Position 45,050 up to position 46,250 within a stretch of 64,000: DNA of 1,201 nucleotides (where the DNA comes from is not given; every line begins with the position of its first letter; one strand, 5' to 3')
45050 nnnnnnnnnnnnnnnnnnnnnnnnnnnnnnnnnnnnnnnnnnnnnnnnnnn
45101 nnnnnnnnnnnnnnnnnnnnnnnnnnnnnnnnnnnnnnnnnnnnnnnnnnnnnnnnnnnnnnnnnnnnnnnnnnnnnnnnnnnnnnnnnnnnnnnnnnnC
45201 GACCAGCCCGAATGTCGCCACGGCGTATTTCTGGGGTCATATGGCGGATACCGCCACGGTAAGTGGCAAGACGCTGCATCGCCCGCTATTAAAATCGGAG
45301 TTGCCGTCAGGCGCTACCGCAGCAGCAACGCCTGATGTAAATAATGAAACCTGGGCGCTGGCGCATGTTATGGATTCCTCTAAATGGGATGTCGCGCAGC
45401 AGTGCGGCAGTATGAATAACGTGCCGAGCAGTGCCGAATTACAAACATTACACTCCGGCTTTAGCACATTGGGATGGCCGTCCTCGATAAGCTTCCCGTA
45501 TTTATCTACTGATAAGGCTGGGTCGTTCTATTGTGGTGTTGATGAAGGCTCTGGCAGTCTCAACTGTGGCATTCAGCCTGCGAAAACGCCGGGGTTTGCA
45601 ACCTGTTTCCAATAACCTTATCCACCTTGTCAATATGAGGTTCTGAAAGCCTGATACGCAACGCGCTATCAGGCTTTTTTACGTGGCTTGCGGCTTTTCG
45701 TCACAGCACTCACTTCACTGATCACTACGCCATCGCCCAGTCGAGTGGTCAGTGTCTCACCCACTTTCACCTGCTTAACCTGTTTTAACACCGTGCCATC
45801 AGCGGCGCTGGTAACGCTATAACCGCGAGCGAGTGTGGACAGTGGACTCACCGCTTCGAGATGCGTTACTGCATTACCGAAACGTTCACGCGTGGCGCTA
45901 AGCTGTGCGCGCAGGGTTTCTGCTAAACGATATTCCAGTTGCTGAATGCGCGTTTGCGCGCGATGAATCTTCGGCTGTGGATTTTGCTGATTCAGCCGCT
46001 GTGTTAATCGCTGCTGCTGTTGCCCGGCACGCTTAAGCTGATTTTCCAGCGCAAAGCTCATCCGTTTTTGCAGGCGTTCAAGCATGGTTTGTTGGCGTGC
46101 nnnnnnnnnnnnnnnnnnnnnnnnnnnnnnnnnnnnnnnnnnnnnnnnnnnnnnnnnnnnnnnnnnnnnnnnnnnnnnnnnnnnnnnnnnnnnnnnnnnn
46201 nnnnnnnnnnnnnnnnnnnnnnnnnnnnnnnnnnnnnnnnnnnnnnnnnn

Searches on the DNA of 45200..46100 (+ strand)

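Call 5: search_dna_similar(query=window:45200-46100:+, collection=ecoli_genomes, mode=near, max_rows=30, rows=spread)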
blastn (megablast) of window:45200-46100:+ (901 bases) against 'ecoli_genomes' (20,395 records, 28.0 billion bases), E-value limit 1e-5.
Records with a match: 5415; places in all: 5418; records where one place covers at least 80% of the query: 758.
Genomes with a match: 5415 of 5426; with a place that covers at least 80% of the query: 758. Places per genome that has any: lowest 1, median 1, highest 3. On chromosomes: 5418 places; on plasmids: 0.
Best place of each record, by identity: >=99% 98; 95-99% 78; 90-95% 954; 80-90% 4285.
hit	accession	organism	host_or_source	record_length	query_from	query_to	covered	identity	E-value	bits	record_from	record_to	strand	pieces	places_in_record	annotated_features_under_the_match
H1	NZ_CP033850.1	Escherichia coli strain FDAARGOS_497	Homo sapiens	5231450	1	901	100%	99.4%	0e+0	1637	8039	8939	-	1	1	xseA: exodeoxyribonuclease VII large subunit | adhesion domain-containing protein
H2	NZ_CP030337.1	Escherichia coli strain AR_451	missing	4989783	1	901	100%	90.9%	0e+0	1210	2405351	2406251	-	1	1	xseA: exodeoxyribonuclease VII large subunit | adhesion domain-containing protein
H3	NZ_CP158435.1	Escherichia coli strain ATCC BAA-2469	Homo sapiens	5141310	1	901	100%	90.9%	0e+0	1210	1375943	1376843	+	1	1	xseA: exodeoxyribonuclease VII large subunit | adhesion domain-containing protein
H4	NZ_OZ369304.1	Escherichia coli strain Esc29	not applicable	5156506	1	901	100%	90.9%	0e+0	1210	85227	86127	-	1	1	xseA: exodeoxyribonuclease VII large subunit | adhesion domain-containing protein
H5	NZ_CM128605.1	Escherichia coli strain E200086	Homo sapiens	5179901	1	892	99%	83.5%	0e+0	822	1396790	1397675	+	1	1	xseA: exodeoxyribonuclease VII large subunit | adhesion domain-containing protein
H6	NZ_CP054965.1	Escherichia coli strain STIN_95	Shatin WWTPs_95 WWTPs influent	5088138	476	901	47%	88.5%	9e-143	516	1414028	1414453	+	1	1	xseA: exodeoxyribonuclease VII large subunit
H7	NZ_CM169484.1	Escherichia coli strain EC18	Homo sapiens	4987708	476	901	47%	88.3%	4e-141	510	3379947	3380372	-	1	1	xseA: exodeoxyribonuclease VII large subunit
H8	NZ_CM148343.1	Escherichia coli strain 09A19CPO009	Homo sapiens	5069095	476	901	47%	88.0%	2e-139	505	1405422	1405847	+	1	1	xseA: exodeoxyribonuclease VII large subunit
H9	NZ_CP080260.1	Escherichia coli strain 135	Chicken fecal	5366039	476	901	47%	85.0%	9e-118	433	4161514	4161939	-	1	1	xseA: exodeoxyribonuclease VII large subunit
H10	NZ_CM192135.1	Escherichia coli strain Ec-U4-19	Homo sapiens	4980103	474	901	48%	84.6%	2e-115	425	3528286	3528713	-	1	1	xseA: exodeoxyribonuclease VII large subunit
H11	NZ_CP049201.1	Escherichia coli strain PapRG-04-4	Papio papio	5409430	538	901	40%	90.7%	3e-133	484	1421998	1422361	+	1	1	xseA: exodeoxyribonuclease VII large subunit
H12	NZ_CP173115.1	Escherichia coli strain STEC799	Homo sapiens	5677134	538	901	40%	90.7%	3e-133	484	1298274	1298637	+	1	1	xseA: exodeoxyribonuclease VII large subunit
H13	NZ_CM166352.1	Escherichia coli strain CH4784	Homo sapiens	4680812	538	901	40%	89.8%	3e-128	468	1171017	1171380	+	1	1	xseA: exodeoxyribonuclease VII large subunit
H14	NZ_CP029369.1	Escherichia coli strain WCHEC035148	Sewage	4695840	538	901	40%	88.7%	1e-121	446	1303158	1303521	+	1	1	xseA: exodeoxyribonuclease VII large subunit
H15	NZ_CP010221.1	Escherichia coli strain M19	mouse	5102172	538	901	40%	88.7%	1e-121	446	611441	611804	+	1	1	xseA: exodeoxyribonuclease VII large subunit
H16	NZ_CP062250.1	Escherichia coli strain AML002_par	not applicable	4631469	538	901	40%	88.7%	1e-121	446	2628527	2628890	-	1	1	xseA: exodeoxyribonuclease VII large subunit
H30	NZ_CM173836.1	Escherichia coli strain 1424KP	Homo sapiens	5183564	538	901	40%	82.4%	3e-83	318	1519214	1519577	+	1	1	xseA: exodeoxyribonuclease VII large subunit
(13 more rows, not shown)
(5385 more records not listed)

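Call 7: get_annotated_region(hit=H1, flank=12000)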
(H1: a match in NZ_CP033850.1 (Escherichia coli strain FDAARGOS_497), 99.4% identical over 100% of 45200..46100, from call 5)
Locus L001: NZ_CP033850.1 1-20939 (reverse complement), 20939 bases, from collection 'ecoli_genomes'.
description: Escherichia coli strain FDAARGOS_497 chromosome, complete genome
organism: Escherichia coli strain FDAARGOS_497 (NCBI taxid 562)
replicon: chromosome; assembly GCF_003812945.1
host: Homo sapiens; source: UCC isolate; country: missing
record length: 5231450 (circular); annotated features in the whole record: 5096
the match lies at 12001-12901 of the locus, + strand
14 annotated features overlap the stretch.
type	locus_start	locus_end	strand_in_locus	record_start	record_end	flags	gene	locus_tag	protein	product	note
CDS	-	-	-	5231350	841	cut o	-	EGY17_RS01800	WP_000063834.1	RecT family recombinase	-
CDS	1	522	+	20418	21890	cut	der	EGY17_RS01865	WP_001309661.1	ribosome biogenesis GTPase Der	-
CDS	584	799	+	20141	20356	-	-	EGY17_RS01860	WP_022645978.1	zinc ribbon domain-containing protein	-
CDS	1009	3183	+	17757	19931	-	sinH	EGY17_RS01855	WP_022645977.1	intimin-like inverse autotransporter SinH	-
CDS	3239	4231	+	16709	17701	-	-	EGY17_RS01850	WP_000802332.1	SinI family autotransporter-associated protein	-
CDS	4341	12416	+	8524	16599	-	-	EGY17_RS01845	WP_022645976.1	adhesion domain-containing protein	-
CDS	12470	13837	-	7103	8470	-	xseA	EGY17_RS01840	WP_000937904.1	exodeoxyribonuclease VII large subunit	-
CDS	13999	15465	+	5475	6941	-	guaB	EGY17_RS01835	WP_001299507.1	IMP dehydrogenase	-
CDS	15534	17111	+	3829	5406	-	guaA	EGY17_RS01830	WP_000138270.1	glutamine-hydrolyzing GMP synthase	-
CDS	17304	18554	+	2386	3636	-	-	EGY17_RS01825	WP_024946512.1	tyrosine-type recombinase/integrase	-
CDS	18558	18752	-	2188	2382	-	-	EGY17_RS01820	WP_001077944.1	DUF1382 family protein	-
CDS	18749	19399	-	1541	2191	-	-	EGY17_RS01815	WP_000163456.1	MT-A70 family methyltransferase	-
CDS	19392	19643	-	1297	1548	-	-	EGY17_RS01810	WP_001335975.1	PerC family transcriptional regulator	-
CDS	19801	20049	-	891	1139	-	-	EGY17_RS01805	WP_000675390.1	helix-turn-helix transcriptional regulator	-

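Call 8: get_annotated_region(hit=H16, flank=3000)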
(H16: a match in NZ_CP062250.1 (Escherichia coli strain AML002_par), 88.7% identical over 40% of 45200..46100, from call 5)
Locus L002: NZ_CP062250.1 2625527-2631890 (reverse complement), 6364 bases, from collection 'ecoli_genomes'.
description: Escherichia coli strain AML002_par chromosome, complete genome
organism: Escherichia coli strain AML002_par (NCBI taxid 562)
replicon: chromosome; assembly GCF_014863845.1
host: not applicable; source: not applicable; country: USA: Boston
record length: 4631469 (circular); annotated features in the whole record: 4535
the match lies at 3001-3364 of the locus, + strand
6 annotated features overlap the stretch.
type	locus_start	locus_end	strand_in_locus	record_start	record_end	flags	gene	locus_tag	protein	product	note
CDS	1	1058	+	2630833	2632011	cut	bamB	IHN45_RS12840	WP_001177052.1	outer membrane protein assembly factor BamB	-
CDS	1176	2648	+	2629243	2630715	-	der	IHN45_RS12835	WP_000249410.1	ribosome biogenesis GTPase Der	-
CDS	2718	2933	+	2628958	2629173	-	yfgJ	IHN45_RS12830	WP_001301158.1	zinc ribbon domain-containing protein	-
CDS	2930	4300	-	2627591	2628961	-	xseA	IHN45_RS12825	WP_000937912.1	exodeoxyribonuclease VII large subunit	-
CDS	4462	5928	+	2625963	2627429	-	guaB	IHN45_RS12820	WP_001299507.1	IMP dehydrogenase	-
CDS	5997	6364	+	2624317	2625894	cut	guaA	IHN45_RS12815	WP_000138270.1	glutamine-hydrolyzing GMP synthase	-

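Call 9: get_annotated_region(hit=H6, flank=3000)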
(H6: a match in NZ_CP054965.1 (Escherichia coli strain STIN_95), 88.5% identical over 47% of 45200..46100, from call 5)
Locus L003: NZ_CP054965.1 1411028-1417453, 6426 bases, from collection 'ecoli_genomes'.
description: Escherichia coli strain STIN_95 chromosome, complete genome
organism: Escherichia coli strain STIN_95 (NCBI taxid 562)
replicon: chromosome; assembly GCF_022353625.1
host: -; source: Shatin WWTPs_95 WWTPs influent; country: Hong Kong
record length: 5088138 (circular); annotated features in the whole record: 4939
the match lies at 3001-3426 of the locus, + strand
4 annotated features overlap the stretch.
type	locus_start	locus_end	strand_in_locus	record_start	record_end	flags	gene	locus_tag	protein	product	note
CDS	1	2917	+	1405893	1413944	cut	-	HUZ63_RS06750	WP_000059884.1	adhesion domain-containing protein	-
CDS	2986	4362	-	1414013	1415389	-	xseA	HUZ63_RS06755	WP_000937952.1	exodeoxyribonuclease VII large subunit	-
CDS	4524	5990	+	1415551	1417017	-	guaB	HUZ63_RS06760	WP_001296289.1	IMP dehydrogenase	-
CDS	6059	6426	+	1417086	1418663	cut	guaA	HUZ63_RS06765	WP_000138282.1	glutamine-hydrolyzing GMP synthase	-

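Call 15: search_dna_similar(query=window:45600-45700:+, collection=ecoli_genomes, mode=distant, max_rows=40, rows=spread)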
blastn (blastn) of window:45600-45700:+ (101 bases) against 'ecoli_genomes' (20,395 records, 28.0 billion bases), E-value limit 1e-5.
Records with a match: 742; places in all: 743; records where one place covers at least 80% of the query: 742.
Genomes with a match: 742 of 5426; with a place that covers at least 80% of the query: 742. Places per genome that has any: lowest 1, median 1, highest 2. On chromosomes: 743 places; on plasmids: 0.
Best place of each record, by identity: >=99% 127; 95-99% 41; 90-95% 553; 80-90% 21.
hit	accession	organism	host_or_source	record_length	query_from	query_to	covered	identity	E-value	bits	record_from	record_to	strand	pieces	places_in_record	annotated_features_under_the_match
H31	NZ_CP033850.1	Escherichia coli strain FDAARGOS_497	Homo sapiens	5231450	1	101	100%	100.0%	1e-43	183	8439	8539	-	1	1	xseA: exodeoxyribonuclease VII large subunit | adhesion domain-containing protein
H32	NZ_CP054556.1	Escherichia coli strain LWY24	chicken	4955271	1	101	100%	100.0%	1e-43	183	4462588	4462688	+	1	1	xseA: exodeoxyribonuclease VII large subunit | adhesion domain-containing protein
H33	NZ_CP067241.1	Escherichia coli strain P19_598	surface water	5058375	1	101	100%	100.0%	1e-43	183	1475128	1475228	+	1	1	xseA: exodeoxyribonuclease VII large subunit | adhesion domain-containing protein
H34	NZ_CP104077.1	Escherichia coli strain HB42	dog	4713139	1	101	100%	100.0%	1e-43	183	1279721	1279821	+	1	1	xseA: exodeoxyribonuclease VII large subunit | adhesion domain-containing protein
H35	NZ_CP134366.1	Escherichia coli strain TUM12368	Chicken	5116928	1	101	100%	100.0%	1e-43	183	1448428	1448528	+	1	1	xseA: exodeoxyribonuclease VII large subunit | adhesion domain-containing protein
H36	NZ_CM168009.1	Escherichia coli strain PEC403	Sus scrofa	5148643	1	101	100%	100.0%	1e-43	183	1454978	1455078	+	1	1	xseA: exodeoxyribonuclease VII large subunit | adhesion domain-containing protein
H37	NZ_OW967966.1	Escherichia coli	Homo sapiens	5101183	1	101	100%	100.0%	1e-43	183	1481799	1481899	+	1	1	xseA: exodeoxyribonuclease VII large subunit | adhesion domain-containing protein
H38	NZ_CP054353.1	Escherichia coli strain SCU-172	Homo sapiens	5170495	1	101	100%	97.0%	3e-39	169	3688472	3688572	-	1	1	xseA: exodeoxyribonuclease VII large subunit | adhesion domain-containing protein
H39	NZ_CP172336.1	Escherichia coli strain CE-O153H30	wild bird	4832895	1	101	100%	97.0%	3e-39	169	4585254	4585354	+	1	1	xseA: exodeoxyribonuclease VII large subunit | adhesion domain-containing protein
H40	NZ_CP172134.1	Escherichia coli strain GF131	chicken meat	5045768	1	101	100%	93.1%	7e-34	151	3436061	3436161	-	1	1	xseA: exodeoxyribonuclease VII large subunit | adhesion domain-containing protein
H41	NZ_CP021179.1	Escherichia coli strain 81009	Homo sapiens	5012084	1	101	100%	91.1%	4e-31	142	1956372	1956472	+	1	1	xseA: exodeoxyribonuclease VII large subunit | adhesion domain-containing protein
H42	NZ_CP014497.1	Escherichia coli strain ZH193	Homo sapiens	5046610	1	101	100%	91.1%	4e-31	142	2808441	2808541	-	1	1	xseA: exodeoxyribonuclease VII large subunit | adhesion domain-containing protein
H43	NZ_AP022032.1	Escherichia coli strain WP3-S18-ESBL-08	-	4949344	1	101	100%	91.1%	4e-31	142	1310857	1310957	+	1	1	xseA: exodeoxyribonuclease VII large subunit | adhesion domain-containing protein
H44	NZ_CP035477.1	Escherichia coli strain U13A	Homo sapiens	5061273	1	101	100%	91.1%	4e-31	142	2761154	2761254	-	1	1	xseA: exodeoxyribonuclease VII large subunit | adhesion domain-containing protein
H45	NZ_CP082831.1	Escherichia coli strain SCAID WND1-2021 (1/128)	Homo sapiens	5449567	1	101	100%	91.1%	4e-31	142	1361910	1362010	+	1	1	xseA: exodeoxyribonuclease VII large subunit | adhesion domain-containing protein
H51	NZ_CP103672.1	Escherichia coli O25b:H4-ST131 strain 4433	Homo sapiens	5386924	1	101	100%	91.1%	4e-31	142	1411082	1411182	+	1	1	xseA: exodeoxyribonuclease VII large subunit | adhesion domain-containing protein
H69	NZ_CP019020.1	Escherichia coli strain Ecol_244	Homo sapiens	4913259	1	101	100%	88.5%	2e-28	132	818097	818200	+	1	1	xseA: exodeoxyribonuclease VII large subunit | adhesion domain-containing protein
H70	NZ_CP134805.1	Escherichia coli strain E7-1N7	agricultural environment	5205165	1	81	80%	91.4%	5e-23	115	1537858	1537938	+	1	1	adhesion domain-containing protein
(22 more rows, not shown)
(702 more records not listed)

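Call 16: get_annotated_region(hit=H38, flank=300)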
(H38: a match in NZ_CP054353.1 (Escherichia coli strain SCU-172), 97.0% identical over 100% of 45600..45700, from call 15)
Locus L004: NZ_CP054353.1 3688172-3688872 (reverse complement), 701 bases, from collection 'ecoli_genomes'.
description: Escherichia coli strain SCU-172 chromosome, complete genome
organism: Escherichia coli strain SCU-172 (NCBI taxid 562)
replicon: chromosome; assembly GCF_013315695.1
host: Homo sapiens; source: rectal swab from healthy college student; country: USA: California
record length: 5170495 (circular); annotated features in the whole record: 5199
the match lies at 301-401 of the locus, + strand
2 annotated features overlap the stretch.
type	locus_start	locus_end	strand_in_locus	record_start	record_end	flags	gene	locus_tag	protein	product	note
CDS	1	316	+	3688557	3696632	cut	-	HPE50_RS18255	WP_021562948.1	adhesion domain-containing protein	-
CDS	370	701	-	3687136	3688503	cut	xseA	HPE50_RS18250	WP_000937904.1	exodeoxyribonuclease VII large subunit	-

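Call 17: get_annotated_region(hit=H40, flank=300)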
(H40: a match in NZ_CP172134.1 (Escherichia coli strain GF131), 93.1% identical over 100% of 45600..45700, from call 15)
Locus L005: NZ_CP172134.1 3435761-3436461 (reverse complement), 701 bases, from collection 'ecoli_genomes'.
description: Escherichia coli strain GF131 chromosome, complete genome
organism: Escherichia coli strain GF131 (NCBI taxid 562)
replicon: chromosome; assembly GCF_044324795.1
host: -; source: chicken meat; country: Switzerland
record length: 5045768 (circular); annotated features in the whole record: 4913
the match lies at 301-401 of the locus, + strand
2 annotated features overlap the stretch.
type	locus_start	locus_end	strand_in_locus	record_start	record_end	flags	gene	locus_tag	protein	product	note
CDS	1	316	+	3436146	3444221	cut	-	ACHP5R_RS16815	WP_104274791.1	adhesion domain-containing protein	-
CDS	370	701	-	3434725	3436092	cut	xseA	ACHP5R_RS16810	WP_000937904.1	exodeoxyribonuclease VII large subunit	-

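Call 18: get_annotated_region(hit=H51, flank=300)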
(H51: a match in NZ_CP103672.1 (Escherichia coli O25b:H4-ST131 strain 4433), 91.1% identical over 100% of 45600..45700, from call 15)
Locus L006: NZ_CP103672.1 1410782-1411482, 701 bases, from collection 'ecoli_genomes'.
description: Escherichia coli O25b:H4-ST131 strain 4433 chromosome, complete genome
organism: Escherichia coli O25b:H4-ST131 strain 4433 (NCBI taxid 941322)
replicon: chromosome; assembly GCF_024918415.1
host: Homo sapiens; source: blood; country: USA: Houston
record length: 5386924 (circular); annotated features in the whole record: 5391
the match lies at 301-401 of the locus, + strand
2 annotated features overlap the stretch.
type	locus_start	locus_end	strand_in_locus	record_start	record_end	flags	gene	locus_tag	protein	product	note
CDS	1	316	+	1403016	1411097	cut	-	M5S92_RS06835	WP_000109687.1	adhesion domain-containing protein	-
CDS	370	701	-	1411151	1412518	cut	xseA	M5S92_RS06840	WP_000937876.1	exodeoxyribonuclease VII large subunit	-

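Call 19: get_annotated_region(hit=H69, flank=300)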
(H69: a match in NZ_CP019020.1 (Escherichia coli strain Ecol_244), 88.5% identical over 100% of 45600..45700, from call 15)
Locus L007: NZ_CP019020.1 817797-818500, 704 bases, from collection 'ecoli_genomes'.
description: Escherichia coli strain Ecol_244 chromosome, complete genome
organism: Escherichia coli strain Ecol_244 (NCBI taxid 562)
replicon: chromosome; assembly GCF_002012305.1
host: Homo sapiens; source: not applicable; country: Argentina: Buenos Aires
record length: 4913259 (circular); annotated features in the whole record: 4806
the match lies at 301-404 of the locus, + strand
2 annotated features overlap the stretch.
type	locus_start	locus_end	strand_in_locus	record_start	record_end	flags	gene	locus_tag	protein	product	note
CDS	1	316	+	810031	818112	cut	-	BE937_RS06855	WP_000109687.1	adhesion domain-containing protein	-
CDS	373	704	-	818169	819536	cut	xseA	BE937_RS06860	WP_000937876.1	exodeoxyribonuclease VII large subunit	-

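Call 20: get_annotated_region(hit=H70, flank=1500)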
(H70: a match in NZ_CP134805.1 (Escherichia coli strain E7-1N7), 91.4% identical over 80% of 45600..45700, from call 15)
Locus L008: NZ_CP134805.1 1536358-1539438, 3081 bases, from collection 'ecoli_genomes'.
description: Escherichia coli strain E7-1N7 chromosome, complete genome
organism: Escherichia coli strain E7-1N7 (NCBI taxid 562)
replicon: chromosome; assembly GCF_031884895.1
host: -; source: agricultural environment; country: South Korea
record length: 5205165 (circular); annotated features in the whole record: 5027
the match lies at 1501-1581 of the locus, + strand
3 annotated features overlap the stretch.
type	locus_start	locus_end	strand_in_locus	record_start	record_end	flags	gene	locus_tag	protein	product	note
CDS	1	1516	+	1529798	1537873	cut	-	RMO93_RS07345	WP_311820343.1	adhesion domain-containing protein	-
CDS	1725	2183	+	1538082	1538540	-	tnpA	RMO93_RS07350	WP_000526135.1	IS200/IS605-like element IS200C family transposase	-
CDS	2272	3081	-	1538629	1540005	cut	xseA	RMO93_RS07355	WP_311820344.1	exodeoxyribonuclease VII large subunit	-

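Call 21: get_annotated_region(hit=H5, flank=300)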
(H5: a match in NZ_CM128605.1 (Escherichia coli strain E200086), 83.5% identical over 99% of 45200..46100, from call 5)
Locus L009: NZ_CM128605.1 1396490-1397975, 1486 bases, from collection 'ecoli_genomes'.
description: Escherichia coli strain E200086 chromosome, whole genome shotgun sequence
organism: Escherichia coli strain E200086 (NCBI taxid 562)
replicon: chromosome; assembly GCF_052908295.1
host: Homo sapiens; source: stool; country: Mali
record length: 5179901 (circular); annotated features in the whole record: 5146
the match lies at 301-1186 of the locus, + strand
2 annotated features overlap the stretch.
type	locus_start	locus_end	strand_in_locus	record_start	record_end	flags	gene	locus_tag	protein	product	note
CDS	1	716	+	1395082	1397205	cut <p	-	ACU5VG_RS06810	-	adhesion domain-containing protein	incomplete; partial in the middle of a contig; missing N-terminus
CDS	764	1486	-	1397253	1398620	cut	xseA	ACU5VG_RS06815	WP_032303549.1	exodeoxyribonuclease VII large subunit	-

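Call 23: search_dna_similar(query=L002:2880-2990:+, collection=ecoli_genomes, mode=distant, max_rows=12, rows=spread)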
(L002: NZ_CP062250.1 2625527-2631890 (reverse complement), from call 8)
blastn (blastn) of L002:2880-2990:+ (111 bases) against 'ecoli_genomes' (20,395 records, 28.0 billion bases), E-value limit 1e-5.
Records with a match: 3668; places in all: 3668; records where one place covers at least 80% of the query: 3668.
Genomes with a match: 3668 of 5426; with a place that covers at least 80% of the query: 3668. Places per genome that has any: lowest 1, median 1, highest 1. On chromosomes: 3668 places; on plasmids: 0.
Best place of each record, by identity: >=99% 2706; 95-99% 961; 90-95% 1.
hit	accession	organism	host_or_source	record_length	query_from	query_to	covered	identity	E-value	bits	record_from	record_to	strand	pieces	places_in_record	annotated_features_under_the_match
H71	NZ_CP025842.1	Escherichia coli strain 720632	Homo sapiens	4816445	1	111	100%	100.0%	5e-49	201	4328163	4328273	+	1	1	xseA: exodeoxyribonuclease VII large subunit | yfgJ: zinc ribbon domain-containing protein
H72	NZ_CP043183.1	Escherichia coli O16:H48 strain PG20180172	mouse gut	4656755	1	111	100%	100.0%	5e-49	201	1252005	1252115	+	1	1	xseA: exodeoxyribonuclease VII large subunit | yfgJ: zinc ribbon domain-containing protein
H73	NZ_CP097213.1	Escherichia coli strain BE311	feces of piglets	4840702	1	111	100%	100.0%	5e-49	201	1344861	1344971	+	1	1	xseA: exodeoxyribonuclease VII large subunit | yfgJ: zinc ribbon domain-containing protein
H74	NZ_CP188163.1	Escherichia coli strain TUM24568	Laboratory developed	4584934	1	111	100%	100.0%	5e-49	201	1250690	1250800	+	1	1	xseA: exodeoxyribonuclease VII large subunit | yfgJ: zinc ribbon domain-containing protein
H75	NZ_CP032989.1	Escherichia coli strain W2-5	Jin River water W2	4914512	1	111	100%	99.1%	2e-47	196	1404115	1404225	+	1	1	xseA: exodeoxyribonuclease VII large subunit | yfgJ: zinc ribbon domain-containing protein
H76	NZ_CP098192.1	Escherichia coli strain Z0117EC0116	Canis lupus familiaris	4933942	1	111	100%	99.1%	2e-47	196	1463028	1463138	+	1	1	xseA: exodeoxyribonuclease VII large subunit | zinc ribbon domain-containing protein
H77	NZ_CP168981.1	Escherichia coli strain UTAK-12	Veal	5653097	1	111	100%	99.1%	2e-47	196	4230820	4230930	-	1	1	xseA: exodeoxyribonuclease VII large subunit | yfgJ: zinc ribbon domain-containing protein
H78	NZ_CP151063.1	Escherichia coli strain 20KM2762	Cat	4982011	1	111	100%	99.1%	2e-47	196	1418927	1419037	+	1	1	xseA: exodeoxyribonuclease VII large subunit | yfgJ: zinc ribbon domain-containing protein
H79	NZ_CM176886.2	Escherichia coli strain YC21-F17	-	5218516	1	111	100%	99.1%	2e-47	196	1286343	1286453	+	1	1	xseA: exodeoxyribonuclease VII large subunit | yfgJ: zinc ribbon domain-containing protein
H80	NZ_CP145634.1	Escherichia coli strain S1-JOR-02-A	Homo sapiens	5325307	1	111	100%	98.2%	3e-46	192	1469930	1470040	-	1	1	xseA: exodeoxyribonuclease VII large subunit | yfgJ: zinc ribbon domain-containing protein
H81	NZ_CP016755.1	Escherichia coli strain FORC_044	Homo sapiens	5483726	1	109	98%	98.2%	3e-45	188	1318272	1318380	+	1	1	xseA: exodeoxyribonuclease VII large subunit | yfgJ: zinc ribbon domain-containing protein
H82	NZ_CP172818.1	Escherichia coli strain HS-02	Homo sapiens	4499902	1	111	100%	94.6%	8e-40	170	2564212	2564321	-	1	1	xseA: exodeoxyribonuclease VII large subunit | zinc ribbon domain-containing protein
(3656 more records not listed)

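Call 24: search_dna_similar(query=L003:2900-3010:+, collection=ecoli_genomes, mode=distant, max_rows=12, rows=spread)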
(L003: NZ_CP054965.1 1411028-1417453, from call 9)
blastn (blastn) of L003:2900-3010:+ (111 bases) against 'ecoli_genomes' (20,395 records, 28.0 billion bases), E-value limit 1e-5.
Records with a match: 5356; places in all: 25277; records where one place covers at least 80% of the query: 581.
Genomes with a match: 5353 of 5426; with a place that covers at least 80% of the query: 581. Places per genome that has any: lowest 1, median 5, highest 9. On chromosomes: 25272 places; on plasmids: 5.
Best place of each record, by identity: >=99% 455; 95-99% 123; 90-95% 4695; 80-90% 34; 60-80% 49.
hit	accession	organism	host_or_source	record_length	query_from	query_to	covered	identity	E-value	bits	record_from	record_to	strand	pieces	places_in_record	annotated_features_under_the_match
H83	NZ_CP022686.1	Escherichia coli Nissle 1917 strain Nissle 1917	Homo sapiens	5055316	1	111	100%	100.0%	5e-49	201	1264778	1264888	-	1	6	xseA: exodeoxyribonuclease VII large subunit | adhesion domain-containing protein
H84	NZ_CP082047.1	Escherichia coli strain MS21199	Homo sapiens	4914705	1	111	100%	98.2%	3e-46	192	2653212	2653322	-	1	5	xseA: exodeoxyribonuclease VII large subunit | adhesion domain-containing protein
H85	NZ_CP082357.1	Escherichia coli strain VCSW7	Top soil and leaf litter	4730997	1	52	47%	92.3%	1e-11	77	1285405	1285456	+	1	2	adhesion domain-containing protein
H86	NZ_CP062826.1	Escherichia coli strain Res13-Lact-PER12-33-A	Sus scrofa domesticus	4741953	48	92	41%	91.1%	9e-8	64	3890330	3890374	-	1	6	none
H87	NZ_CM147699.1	Escherichia coli strain 25-06685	Homo sapiens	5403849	48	92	41%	91.1%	9e-8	64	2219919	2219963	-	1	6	none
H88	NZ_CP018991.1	Escherichia coli strain Ecol_AZ146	Homo sapiens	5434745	50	92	39%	93.0%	9e-8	65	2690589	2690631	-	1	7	none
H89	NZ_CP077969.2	Escherichia coli strain JM83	cell culture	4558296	50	92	39%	93.0%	9e-8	65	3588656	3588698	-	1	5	none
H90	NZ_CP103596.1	Escherichia coli strain 4848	Homo sapiens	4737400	50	92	39%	93.0%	9e-8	65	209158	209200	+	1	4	none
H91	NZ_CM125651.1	Escherichia coli strain ZH142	pig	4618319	50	92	39%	93.0%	9e-8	65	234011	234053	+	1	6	none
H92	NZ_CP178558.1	Escherichia coli strain GCU-H1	Tursiops truncates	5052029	50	92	39%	93.0%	9e-8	65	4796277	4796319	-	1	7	none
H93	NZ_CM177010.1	Escherichia coli strain VL46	Homo sapiens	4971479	50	92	39%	93.0%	9e-8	65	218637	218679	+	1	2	none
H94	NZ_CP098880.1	Escherichia coli strain CUVET19-1993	Canis lupus familiaris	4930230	55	92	34%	94.7%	1e-6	61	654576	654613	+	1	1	none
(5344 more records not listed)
